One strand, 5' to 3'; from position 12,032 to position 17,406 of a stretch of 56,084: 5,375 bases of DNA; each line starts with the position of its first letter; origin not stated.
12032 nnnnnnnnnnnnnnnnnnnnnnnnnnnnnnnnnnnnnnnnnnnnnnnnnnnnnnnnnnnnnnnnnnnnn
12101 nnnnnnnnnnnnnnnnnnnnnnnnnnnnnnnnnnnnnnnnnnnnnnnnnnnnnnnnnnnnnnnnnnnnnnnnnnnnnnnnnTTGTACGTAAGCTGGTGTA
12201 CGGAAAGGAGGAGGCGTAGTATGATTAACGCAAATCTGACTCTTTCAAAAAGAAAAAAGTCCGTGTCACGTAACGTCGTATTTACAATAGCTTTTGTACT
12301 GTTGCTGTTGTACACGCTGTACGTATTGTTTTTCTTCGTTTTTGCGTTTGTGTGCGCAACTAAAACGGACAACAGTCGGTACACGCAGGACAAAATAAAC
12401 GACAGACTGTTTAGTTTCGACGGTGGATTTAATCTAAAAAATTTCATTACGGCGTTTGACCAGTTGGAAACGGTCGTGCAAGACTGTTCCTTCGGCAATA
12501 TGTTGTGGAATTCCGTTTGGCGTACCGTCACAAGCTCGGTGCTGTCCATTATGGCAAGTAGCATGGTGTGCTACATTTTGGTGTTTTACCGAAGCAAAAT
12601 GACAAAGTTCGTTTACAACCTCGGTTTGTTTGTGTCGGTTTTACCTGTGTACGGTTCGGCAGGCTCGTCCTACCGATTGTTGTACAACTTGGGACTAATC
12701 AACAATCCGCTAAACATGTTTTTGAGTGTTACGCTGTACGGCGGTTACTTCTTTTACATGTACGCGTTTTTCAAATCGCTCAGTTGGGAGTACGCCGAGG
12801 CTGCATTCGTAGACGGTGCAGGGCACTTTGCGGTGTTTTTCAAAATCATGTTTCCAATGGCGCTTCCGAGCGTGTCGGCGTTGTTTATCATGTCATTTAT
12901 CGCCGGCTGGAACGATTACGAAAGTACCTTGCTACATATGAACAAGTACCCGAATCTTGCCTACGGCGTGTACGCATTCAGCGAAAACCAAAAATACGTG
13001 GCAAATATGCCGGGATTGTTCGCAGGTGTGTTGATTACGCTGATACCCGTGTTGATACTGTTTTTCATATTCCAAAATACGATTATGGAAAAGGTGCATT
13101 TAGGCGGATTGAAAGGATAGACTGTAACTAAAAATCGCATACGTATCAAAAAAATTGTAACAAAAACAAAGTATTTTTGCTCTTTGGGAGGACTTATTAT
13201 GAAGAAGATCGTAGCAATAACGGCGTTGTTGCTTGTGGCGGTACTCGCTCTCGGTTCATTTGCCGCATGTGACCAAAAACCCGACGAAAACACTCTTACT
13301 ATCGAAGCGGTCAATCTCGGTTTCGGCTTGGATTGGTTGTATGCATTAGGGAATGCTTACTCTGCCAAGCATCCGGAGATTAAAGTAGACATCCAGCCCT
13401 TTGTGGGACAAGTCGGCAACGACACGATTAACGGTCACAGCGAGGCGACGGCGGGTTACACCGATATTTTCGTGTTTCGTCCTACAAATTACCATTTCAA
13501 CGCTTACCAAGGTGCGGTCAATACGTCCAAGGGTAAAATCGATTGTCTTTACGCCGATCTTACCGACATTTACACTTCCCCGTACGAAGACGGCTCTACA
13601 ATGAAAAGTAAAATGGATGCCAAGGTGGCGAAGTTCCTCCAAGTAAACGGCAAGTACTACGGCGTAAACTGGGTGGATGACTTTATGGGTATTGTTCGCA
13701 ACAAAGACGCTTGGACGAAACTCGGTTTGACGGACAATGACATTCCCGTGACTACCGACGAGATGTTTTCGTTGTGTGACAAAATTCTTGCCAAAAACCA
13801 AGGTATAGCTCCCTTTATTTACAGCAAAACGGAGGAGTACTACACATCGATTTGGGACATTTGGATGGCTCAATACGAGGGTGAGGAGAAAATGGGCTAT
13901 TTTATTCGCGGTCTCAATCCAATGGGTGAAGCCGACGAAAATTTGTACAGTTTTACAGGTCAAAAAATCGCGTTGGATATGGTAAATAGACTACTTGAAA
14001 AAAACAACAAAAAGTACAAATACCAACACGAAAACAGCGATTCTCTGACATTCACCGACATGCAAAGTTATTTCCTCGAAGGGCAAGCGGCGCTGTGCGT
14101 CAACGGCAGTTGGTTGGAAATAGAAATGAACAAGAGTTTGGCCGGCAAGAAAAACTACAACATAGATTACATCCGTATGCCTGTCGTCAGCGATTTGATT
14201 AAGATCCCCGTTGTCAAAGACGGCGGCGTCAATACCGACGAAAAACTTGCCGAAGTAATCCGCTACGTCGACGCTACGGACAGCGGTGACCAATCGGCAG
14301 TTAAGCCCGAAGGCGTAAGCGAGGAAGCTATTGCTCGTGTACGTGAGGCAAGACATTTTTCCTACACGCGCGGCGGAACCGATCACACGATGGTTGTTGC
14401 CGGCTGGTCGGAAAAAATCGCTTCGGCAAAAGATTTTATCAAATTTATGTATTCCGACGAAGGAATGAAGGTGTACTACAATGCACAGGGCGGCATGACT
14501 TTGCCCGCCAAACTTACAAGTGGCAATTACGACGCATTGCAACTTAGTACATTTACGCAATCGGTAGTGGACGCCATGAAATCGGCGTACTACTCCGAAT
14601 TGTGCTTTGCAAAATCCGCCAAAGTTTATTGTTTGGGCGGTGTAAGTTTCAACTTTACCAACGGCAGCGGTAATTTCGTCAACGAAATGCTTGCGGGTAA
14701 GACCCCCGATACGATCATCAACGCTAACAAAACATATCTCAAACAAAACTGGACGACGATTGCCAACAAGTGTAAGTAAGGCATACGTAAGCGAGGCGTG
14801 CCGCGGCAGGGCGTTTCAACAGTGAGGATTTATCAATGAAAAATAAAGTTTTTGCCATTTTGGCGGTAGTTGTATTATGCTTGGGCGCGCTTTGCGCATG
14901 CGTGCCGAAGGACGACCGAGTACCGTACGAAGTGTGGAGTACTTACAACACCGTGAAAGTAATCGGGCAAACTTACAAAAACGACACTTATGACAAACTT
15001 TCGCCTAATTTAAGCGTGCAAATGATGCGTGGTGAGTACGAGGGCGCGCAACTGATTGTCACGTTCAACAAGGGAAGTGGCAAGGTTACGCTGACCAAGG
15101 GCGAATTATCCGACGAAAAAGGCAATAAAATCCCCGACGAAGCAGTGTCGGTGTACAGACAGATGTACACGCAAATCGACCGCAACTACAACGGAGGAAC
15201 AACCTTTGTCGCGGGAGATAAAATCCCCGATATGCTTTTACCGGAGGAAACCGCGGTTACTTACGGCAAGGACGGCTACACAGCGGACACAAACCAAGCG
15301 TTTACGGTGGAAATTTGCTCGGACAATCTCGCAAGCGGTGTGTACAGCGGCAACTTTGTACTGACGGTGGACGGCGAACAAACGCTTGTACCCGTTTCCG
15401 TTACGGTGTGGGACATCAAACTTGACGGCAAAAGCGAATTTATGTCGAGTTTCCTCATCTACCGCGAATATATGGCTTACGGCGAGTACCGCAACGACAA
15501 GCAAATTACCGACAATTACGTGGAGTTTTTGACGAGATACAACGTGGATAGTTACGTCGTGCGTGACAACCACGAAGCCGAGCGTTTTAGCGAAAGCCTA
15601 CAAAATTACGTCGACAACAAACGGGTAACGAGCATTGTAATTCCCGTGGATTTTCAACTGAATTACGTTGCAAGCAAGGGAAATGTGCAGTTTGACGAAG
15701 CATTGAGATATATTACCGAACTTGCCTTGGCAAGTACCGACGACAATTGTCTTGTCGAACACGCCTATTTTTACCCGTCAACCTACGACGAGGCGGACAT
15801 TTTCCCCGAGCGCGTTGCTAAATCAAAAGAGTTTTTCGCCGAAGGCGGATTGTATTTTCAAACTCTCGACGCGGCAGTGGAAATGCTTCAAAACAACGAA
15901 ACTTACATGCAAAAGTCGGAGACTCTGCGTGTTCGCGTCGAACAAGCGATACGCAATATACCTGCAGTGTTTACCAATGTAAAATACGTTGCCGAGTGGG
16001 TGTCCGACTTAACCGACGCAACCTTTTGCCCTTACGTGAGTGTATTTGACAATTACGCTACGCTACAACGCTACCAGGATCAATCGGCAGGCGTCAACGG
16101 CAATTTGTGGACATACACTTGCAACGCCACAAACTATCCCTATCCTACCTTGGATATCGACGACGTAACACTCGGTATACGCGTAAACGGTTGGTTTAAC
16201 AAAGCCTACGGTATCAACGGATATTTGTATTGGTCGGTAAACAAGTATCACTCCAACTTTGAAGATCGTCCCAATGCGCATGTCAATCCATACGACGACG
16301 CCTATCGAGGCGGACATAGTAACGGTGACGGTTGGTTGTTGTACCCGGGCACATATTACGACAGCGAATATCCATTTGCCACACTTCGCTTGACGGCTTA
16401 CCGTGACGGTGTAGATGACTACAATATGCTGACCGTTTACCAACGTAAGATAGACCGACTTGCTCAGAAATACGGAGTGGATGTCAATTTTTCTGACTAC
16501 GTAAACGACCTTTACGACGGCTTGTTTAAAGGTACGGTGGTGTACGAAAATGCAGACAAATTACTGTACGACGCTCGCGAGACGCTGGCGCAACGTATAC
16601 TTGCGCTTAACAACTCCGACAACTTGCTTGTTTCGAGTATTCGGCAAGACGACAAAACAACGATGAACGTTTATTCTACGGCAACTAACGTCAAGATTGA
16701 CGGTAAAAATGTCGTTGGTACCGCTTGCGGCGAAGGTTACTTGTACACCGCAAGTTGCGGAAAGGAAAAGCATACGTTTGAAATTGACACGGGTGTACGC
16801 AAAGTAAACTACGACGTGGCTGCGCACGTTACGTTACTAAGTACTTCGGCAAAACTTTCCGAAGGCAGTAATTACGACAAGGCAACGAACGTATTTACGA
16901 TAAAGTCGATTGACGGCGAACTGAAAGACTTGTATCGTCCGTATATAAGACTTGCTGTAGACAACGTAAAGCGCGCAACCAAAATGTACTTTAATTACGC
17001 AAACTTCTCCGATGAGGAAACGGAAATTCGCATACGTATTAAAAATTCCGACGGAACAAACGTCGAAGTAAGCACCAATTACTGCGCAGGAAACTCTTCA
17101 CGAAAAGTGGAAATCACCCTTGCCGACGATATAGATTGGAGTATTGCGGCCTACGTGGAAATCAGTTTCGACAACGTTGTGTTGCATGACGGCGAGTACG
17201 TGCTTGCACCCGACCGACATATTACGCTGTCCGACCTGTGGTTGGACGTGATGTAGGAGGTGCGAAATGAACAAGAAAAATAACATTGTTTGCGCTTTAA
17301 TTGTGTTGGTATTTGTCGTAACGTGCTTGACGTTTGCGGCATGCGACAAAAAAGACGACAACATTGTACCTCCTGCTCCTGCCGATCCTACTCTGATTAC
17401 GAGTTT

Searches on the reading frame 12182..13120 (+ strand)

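Call 28: search_protein_families(library=pfam, proteins=[window:12182-13120:+], max_evalue=0.001)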
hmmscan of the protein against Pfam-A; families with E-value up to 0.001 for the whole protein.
window:12182-13120:+ (312 aa): 1 family
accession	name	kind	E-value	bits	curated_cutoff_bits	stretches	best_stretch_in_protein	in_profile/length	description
PF00528.27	BPD_transp_1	-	5.6e-11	42.9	26.4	1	25-299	12-176/184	Binding-protein-dependent transport system inner membrane component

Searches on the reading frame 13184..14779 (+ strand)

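Call 28: search_protein_families(library=pfam, proteins=[window:13184-14779:+], max_evalue=0.001)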
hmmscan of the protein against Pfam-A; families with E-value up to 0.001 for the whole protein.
window:13184-14779:+ (531 aa): 2 families
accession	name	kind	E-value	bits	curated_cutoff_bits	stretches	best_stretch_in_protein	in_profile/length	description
PF01547.30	SBP_bac_1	-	1.4e-12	48.6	26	1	51-429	9-307/307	Bacterial extracellular solute-binding protein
PF13416.11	SBP_bac_8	-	1.1e-09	38.9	27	1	125-438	61-259/279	Bacterial extracellular solute-binding protein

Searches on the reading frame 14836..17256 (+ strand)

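Call 28: search_protein_families(library=pfam, proteins=[window:14836-17256:+], max_evalue=0.001)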
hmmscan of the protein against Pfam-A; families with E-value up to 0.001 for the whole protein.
window:14836-17256:+ (806 aa): 1 family
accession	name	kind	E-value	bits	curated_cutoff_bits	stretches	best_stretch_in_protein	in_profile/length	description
PF13320.12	GH123_cat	-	2.5e-12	47.2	23.1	1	406-534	210-323/324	Glycoside hydrolase 123, catalytic domain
